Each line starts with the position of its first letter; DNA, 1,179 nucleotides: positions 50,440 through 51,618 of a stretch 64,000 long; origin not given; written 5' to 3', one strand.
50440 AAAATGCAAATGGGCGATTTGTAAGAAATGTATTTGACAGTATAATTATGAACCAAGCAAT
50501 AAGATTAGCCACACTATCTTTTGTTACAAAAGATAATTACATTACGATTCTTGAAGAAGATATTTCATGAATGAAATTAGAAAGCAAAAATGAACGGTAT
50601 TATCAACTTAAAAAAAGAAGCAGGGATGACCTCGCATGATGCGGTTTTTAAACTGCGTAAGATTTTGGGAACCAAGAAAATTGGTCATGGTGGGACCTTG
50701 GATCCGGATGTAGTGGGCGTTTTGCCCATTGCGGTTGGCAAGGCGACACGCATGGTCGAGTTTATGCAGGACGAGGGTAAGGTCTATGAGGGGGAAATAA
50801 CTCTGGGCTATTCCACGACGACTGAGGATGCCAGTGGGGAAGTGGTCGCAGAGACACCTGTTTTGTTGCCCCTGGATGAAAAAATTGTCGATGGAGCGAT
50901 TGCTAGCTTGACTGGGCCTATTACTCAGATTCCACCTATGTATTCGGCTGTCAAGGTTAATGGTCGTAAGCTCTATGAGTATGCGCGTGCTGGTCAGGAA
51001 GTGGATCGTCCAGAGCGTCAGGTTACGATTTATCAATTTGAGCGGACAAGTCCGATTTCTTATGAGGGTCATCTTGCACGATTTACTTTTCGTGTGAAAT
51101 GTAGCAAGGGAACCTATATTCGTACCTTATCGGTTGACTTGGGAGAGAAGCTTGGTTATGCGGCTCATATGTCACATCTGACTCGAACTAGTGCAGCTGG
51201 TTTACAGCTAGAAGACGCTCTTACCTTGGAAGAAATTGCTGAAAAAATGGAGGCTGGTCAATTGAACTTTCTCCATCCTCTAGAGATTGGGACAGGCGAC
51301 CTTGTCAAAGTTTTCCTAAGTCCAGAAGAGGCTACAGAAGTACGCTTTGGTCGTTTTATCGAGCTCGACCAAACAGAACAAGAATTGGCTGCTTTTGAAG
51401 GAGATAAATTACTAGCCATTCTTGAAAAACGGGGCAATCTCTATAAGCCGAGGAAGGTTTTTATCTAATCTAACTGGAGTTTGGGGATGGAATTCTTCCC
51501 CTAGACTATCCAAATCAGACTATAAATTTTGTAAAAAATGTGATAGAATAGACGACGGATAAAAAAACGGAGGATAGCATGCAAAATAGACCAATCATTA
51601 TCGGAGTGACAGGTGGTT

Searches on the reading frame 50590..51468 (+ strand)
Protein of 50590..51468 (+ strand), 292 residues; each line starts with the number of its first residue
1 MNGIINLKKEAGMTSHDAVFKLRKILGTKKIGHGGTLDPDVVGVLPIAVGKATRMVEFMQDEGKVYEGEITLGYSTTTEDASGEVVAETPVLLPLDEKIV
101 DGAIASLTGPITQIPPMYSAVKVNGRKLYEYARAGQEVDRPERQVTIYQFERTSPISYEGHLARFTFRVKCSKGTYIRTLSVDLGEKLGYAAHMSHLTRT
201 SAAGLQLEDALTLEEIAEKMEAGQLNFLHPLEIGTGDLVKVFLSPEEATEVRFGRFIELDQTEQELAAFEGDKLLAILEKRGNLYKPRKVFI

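Call 29: find_encoding_contigs(protein=window:50590-51468:+, flank=7000, max_places=8)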
Protein window:50590-51468:+ (292 aa): 2 contigs read that carry it; 1 place shown.
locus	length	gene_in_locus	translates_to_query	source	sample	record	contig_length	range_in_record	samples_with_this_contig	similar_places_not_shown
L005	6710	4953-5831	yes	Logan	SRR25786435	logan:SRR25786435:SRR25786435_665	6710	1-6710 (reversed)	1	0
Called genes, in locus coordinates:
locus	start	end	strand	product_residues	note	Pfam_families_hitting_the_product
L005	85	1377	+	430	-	PF09903:DUF2130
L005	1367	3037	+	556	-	-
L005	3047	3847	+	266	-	-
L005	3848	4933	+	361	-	PF13401:AAA_22 (faint), PF20720:nSTAND3 (faint), PF00004:AAA, PF17866:AAA_lid_6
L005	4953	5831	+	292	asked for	PF01509:TruB_N, PF16198:TruB_C_2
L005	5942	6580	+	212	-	PF00485:PRK, PF13238:AAA_18 (weak)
